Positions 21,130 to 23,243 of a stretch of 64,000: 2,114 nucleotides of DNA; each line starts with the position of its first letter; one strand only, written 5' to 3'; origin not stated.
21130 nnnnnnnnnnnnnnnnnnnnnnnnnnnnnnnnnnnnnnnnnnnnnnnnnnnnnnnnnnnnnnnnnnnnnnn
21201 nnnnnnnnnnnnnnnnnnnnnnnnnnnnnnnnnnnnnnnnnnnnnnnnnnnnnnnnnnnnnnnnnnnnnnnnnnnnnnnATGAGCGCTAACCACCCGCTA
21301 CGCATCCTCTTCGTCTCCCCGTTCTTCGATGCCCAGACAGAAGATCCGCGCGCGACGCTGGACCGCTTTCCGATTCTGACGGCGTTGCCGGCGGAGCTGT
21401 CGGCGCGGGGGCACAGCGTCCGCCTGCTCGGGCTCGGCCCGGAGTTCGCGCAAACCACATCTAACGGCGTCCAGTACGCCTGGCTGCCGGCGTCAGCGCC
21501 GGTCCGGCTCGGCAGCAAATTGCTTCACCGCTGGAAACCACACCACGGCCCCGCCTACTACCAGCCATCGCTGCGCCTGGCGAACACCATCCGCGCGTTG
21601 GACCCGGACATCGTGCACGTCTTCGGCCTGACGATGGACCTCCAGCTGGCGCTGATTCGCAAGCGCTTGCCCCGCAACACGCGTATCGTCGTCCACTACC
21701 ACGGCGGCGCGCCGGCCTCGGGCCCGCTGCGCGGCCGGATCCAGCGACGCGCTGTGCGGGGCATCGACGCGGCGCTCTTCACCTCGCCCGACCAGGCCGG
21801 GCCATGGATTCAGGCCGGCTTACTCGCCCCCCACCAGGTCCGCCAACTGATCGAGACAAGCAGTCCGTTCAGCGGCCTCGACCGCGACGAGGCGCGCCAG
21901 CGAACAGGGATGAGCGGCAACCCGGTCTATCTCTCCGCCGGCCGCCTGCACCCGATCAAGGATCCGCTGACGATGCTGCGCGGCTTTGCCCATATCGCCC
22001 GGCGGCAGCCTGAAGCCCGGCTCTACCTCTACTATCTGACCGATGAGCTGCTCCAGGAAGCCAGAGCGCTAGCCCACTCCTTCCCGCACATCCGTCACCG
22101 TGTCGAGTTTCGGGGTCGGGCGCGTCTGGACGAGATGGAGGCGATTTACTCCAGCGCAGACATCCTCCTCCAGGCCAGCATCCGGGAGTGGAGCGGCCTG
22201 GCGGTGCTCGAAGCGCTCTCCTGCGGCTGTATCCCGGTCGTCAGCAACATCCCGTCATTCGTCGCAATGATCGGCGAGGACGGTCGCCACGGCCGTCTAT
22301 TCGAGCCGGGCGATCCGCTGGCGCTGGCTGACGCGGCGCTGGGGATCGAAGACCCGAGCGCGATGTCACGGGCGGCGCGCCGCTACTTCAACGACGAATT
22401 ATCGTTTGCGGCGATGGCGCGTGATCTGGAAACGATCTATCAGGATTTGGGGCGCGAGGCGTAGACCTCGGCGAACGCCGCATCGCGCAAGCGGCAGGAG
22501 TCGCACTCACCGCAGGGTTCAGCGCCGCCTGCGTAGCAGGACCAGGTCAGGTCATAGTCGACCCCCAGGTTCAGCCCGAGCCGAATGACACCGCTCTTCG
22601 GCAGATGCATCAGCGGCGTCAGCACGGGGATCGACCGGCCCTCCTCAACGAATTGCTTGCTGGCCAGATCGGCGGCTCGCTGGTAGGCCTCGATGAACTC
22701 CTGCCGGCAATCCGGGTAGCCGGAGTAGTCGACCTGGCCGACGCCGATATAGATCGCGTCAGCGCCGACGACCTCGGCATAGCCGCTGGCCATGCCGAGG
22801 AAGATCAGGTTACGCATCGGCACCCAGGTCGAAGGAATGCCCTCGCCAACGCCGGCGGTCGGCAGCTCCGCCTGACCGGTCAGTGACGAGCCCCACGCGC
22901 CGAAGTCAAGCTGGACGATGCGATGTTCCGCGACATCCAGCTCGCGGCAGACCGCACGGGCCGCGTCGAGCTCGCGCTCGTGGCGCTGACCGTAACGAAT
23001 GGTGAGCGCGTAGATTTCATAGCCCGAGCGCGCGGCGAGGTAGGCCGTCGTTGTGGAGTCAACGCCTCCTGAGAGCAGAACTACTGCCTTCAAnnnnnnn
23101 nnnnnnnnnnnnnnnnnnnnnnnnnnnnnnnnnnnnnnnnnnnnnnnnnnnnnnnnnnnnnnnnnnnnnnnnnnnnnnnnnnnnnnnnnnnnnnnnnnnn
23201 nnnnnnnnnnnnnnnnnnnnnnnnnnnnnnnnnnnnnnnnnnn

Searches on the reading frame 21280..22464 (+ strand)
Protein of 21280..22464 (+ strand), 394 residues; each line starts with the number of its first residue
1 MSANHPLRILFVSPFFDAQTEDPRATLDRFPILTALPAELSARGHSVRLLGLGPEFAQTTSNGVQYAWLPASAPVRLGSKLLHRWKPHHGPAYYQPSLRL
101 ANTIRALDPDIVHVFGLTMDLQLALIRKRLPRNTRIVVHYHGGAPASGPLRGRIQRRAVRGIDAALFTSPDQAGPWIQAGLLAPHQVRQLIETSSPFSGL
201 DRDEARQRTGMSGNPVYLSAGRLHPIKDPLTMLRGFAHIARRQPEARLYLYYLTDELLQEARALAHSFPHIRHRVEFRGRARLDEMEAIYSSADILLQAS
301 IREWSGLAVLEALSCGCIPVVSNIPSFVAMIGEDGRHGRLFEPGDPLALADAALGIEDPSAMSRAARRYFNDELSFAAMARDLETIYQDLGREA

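Call 26: search_protein_families(library=pfam, proteins=[window:21280-22464:+], max_evalue=0.001)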
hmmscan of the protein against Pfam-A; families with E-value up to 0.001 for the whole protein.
window:21280-22464:+ (394 aa): 4 families
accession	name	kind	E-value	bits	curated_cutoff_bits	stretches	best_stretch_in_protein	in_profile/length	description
PF13692.12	Glyco_trans_1_4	-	2.5e-18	67.2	27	1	215-354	2-137/142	Glycosyl transferases group 1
PF00534.26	Glycos_transf_1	-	7.9e-18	65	26.4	1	201-354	1-153/172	Glycosyl transferases group 1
PF13579.12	Glyco_trans_4_4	-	2.5e-11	44.6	29.7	1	37-180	11-146/158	Glycosyl transferase 4-like domain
PF13439.12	Glyco_transf_4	-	8.3e-11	42.6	28.5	1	38-175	13-147/170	Glycosyltransferase Family 4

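Call 93: search_protein_families(library=padloc, proteins=[window:21280-22464:+], max_evalue=0.001)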
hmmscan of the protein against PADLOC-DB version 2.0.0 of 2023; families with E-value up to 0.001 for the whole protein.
window:21280-22464:+ (394 aa): 0 families

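Call 94: search_protein_families(library=ncbifam, proteins=[window:21280-22464:+], max_evalue=0.00001)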
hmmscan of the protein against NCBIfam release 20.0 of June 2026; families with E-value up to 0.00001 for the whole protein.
window:21280-22464:+ (394 aa): 12 families
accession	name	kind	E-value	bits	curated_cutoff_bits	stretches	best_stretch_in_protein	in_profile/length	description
TIGR04047.1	MSMEG_0565_glyc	hypoth_equivalog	2.4e-16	59.8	259.85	1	202-388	181-372/373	MSMEG_0565 family glycosyltransferase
TIGR03088.1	stp2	hypoth_equivalog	1.6e-15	57.1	409.05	1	215-389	195-372/374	TIGR03088 family PEP-CTERM/XrtA system glycosyltransferase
TIGR03449.1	mycothiol_MshA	equivalog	1.3e-12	47.3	462.5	1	197-389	202-402/406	D-inositol-3-phosphate glycosyltransferase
TIGR03999.1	thiol_BshA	equivalog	1.1e-11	44.3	273.7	1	215-390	200-373/375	N-acetyl-alpha-D-glucosaminyl L-malate synthase BshA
NF041876.1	EPS_EpsE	equivalog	1.2e-11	44.5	400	1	211-367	211-373/389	exopolysaccharide biosynthesis GT4 family glycosyltransferase EpsE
NF053787.1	GlcN_PG_synth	equivalog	1.1e-09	37.6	480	1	284-390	253-359/361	N-acetylglucosaminyl phosphatidylglycerol synthase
NF038011.1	PelF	equivalog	2.8e-09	36.6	100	1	208-377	300-462/489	GT4 family glycosyltransferase PelF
NF038229.1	Glyco4_Geo_Pelo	equivalog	6.7e-09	35.2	400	1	211-389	158-335/338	GPMC system family 4 glycosyltransferase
TIGR04063.1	stp3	hypoth_equivalog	7.7e-09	34.9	442.05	1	206-390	205-395/397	TIGR04063 family PEP-CTERM/XrtA system glycosyltransferase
NF053513.1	Gtran_IagA_BgsA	equivalog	5e-07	29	460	1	234-334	177-277/333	LTA glycolipid anchor biosynthesis glycosyltransferase, IagA/BgsA family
TIGR02095.1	glgA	subfamily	1.1e-06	27.6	328.45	1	274-389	348-476/477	glycogen/starch synthase, ADP-glucose type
TIGR04348.1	TIGR04348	equivalog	7e-06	25.3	300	0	220-352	143-270/310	selenoneine biosynthesis selenosugar synthase SenB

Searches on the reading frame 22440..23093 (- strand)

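Call 26: search_protein_families(library=pfam, proteins=[window:22440-23093:-], max_evalue=0.001)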
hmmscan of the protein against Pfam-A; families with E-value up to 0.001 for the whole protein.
window:22440-23093:- (217 aa): 6 families
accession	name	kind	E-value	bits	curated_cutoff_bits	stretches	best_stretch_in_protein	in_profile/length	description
PF06508.19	QueC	-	1e-71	241.2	22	1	2-210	1-209/210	Queuosine biosynthesis protein QueC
PF00733.27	Asn_synthase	-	4.5e-08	33.6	21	1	5-60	22-78/354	Asparagine synthase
PF02568.20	ThiI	-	8.3e-07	29.2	20.5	1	2-117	5-115/197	Thiamine biosynthesis protein (ThiI)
PF03054.22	tRNA_Me_trans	-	2.9e-06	27.5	20.6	1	1-59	1-58/202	tRNA methyl transferase HUP domain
PF24167.1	DUF7411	-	6.2e-05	23.1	28.7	1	1-63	1-59/194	Family of unknown function (DUF7411)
PF02540.23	NAD_synthase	-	6.7e-05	22.6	21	1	2-58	20-78/242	NAD synthase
